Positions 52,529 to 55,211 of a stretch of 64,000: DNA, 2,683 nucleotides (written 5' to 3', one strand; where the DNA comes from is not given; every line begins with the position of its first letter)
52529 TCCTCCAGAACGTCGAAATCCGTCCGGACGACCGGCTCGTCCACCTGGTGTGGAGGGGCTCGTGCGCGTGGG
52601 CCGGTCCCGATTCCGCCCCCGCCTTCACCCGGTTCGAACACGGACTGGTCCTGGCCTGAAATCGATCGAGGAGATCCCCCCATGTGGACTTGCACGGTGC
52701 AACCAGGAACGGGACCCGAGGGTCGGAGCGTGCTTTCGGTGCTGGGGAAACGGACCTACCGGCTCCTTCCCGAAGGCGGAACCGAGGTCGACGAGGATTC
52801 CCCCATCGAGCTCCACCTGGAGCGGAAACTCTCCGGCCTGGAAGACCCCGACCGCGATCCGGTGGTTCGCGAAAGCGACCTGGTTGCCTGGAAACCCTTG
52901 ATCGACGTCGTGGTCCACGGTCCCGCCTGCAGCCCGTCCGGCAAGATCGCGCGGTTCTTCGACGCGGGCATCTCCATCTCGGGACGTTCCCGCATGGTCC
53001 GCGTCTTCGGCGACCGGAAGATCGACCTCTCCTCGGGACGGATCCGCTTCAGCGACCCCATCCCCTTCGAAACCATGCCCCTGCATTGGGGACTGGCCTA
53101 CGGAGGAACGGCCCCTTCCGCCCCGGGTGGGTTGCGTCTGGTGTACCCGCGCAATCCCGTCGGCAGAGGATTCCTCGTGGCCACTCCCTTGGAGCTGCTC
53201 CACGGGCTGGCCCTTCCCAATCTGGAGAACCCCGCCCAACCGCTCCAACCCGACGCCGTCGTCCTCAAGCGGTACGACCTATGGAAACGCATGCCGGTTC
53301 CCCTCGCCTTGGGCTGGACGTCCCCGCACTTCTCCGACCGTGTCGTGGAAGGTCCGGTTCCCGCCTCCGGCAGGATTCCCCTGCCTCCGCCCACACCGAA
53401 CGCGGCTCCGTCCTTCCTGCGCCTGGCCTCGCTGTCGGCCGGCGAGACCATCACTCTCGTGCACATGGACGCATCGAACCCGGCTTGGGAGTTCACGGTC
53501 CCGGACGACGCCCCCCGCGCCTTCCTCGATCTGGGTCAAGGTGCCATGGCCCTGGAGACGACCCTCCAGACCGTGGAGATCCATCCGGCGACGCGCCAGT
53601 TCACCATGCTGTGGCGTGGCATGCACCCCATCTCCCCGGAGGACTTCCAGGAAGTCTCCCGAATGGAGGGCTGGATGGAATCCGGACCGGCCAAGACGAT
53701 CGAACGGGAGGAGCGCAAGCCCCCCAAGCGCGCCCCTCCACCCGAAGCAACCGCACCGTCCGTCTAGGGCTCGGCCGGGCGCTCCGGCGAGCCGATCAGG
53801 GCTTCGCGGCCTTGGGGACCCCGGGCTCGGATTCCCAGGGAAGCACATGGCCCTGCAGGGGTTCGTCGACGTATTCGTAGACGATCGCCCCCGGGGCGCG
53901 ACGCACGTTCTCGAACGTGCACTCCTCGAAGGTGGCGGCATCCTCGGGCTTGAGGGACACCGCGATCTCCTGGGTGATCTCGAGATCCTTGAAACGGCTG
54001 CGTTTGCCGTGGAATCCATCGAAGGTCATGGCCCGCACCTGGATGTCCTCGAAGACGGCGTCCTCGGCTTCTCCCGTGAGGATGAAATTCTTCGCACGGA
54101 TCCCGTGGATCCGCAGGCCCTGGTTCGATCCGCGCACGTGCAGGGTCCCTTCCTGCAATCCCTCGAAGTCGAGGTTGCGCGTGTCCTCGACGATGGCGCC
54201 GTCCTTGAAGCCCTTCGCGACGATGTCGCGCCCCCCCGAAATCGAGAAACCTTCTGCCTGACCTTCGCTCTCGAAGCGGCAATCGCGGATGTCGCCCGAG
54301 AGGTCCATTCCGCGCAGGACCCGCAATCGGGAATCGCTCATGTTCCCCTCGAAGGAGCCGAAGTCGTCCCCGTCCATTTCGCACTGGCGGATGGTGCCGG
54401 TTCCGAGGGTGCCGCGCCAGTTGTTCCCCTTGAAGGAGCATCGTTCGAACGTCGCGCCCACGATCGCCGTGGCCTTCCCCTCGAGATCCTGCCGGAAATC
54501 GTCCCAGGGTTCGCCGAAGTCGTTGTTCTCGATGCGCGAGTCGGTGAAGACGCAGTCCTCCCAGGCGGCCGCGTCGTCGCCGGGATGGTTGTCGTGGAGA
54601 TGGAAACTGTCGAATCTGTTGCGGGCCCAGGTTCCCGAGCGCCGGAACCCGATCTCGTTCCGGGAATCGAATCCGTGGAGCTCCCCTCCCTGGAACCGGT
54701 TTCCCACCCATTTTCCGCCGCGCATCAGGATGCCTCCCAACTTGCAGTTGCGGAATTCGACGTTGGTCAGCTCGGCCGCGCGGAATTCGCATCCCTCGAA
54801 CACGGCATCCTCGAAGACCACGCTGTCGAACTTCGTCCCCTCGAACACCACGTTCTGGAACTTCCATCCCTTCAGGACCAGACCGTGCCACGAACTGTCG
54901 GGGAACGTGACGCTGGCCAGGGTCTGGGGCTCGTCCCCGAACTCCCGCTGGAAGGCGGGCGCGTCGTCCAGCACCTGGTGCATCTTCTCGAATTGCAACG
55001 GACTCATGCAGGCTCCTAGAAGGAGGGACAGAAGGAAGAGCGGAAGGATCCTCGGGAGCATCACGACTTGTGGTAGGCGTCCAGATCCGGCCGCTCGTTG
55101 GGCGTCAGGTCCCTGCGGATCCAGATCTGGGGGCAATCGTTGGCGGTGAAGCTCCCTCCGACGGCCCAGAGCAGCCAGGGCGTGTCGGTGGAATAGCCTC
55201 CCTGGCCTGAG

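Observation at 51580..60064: Contractile-injection cargo-like module: two tandem DUF2169 genes, pentapeptide-repeat lipoprotein, 995-aa metallophosphoesterase and a PAAR protein, with no sheath/tube/baseplate genes in view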

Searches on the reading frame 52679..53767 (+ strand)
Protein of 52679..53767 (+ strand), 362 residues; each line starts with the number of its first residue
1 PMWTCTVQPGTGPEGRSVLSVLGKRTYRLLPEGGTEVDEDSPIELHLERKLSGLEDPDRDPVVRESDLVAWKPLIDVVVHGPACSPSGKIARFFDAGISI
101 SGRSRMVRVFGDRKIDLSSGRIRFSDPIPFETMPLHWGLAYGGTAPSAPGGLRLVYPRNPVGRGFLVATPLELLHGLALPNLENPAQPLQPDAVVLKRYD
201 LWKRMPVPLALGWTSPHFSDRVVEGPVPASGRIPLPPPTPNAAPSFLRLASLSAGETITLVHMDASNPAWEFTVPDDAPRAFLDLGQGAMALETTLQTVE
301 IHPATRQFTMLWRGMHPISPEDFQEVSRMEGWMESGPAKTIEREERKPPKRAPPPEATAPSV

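Call 7: search_protein_families(library=pfam, proteins=[window:52679-53767:+], max_evalue=0.01)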
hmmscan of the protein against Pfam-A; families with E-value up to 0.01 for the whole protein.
window:52679-53767:+ (362 aa): 2 families
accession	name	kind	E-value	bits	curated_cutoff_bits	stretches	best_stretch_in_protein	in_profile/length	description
PF09937.14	DUF2169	-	1.4e-45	156.3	25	1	14-313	1-294/294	Uncharacterized protein conserved in bacteria (DUF2169)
PF12162.13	STAT1_TAZ2bind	-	0.0018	18.3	21.6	1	315-329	9-23/25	STAT1 TAZ2 binding domain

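Call 46: search_protein_families(library=ncbifam, proteins=[window:52682-53767:+], max_evalue=0.01)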
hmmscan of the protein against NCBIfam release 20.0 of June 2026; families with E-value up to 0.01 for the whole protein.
window:52682-53767:+ (361 aa): 0 families

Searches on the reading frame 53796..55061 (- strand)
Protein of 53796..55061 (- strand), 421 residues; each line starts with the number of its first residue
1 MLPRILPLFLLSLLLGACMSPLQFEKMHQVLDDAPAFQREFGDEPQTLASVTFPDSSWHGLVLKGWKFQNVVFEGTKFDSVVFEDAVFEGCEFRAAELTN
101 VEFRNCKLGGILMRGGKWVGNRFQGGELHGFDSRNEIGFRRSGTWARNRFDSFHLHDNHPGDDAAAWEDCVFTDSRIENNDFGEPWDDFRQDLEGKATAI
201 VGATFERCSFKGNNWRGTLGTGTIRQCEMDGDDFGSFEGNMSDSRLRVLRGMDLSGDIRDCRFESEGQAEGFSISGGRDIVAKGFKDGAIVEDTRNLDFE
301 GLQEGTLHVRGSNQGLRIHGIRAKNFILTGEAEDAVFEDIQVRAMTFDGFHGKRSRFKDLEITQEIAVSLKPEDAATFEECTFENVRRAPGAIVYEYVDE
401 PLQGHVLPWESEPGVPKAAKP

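Call 7: search_protein_families(library=pfam, proteins=[window:53796-55061:-], max_evalue=0.01)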
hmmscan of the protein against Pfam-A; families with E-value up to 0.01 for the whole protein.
window:53796-55061:- (421 aa): 4 families
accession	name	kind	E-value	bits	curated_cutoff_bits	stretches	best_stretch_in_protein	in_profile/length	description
PF13599.13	Pentapeptide_4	-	2.6e-15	56.7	38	1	67-130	12-75/78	Pentapeptide repeat region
PF00805.28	Pentapeptide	-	5.9e-10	39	20.2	2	68-105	3-40/40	Pentapeptide repeats (8 copies)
PF23894.2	LD_SV2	-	3.5e-08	34.1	29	1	64-108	23-67/92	SV2A/B/C luminal domain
PF13576.12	Pentapeptide_3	-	7.4e-08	32.9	27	1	53-96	1-47/48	Pentapeptide repeats (9 copies)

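Call 46: search_protein_families(library=ncbifam, proteins=[window:53796-55061:-], max_evalue=0.01)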
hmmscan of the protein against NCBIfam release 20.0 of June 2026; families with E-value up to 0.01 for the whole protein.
window:53796-55061:- (421 aa): 11 families
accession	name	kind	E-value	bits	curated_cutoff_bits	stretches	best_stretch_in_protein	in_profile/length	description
NF051894.1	anti_phage_HalA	equivalog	5.8e-10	38.9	250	1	47-107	52-113/338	anti-phage Hailong system effector protein HalA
TIGR01299.1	synapt_SV2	subfamily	3.4e-06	25.2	637.3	1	61-113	504-556/742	synaptic vesicle protein SV2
NF000421.1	penta_rpt_QnrVC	exception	1.1e-05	25.4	460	1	74-131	39-97/218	QnrVC family quinolone resistance pentapeptide repeat protein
NF033086.2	penta_rpt_Qnr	equivalog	1.8e-05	24.6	240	1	67-132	26-92/211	Qnr family pentapeptide repeat protein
NF000139.2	penta_rpt_QnrD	exception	1.9e-05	24.7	425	0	67-109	29-192/214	QnrD family quinolone resistance pentapeptide repeat protein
NF012152.0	penta_rpt_QnrC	exception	2e-05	24.7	500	1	64-131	29-97/221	QnrC family quinolone resistance pentapeptide repeat protein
NF012151.0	penta_rpt_QnrAS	exception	0.00012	22.2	490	1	71-131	36-97/218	QnrAS family quinolone resistance pentapeptide repeat protein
NF000349.1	mfpA_AE000516.2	equivalog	0.001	19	360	0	51-134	37-120/183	pentapeptide repeat protein MfpA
NF000420.1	penta_rpt_QnrB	exception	0.0019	18.2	460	0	73-117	51-90/214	QnrB family quinolone resistance pentapeptide repeat protein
NF033375.2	penta_rpt_QnrE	exception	0.0033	17.4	480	0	75-108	12-45/214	QnrE family quinolone resistance pentapeptide repeat protein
NF038182.1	penta_rpt_SmQnr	exception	0.0038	17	460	0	53-111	137-195/215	SmQnr family pentapeptide repeat protein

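Call 88: search_protein_families(library=padloc, proteins=[window:53796-55061:-], max_evalue=0.001)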
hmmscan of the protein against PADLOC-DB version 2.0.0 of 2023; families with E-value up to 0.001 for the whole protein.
window:53796-55061:- (421 aa): 0 families
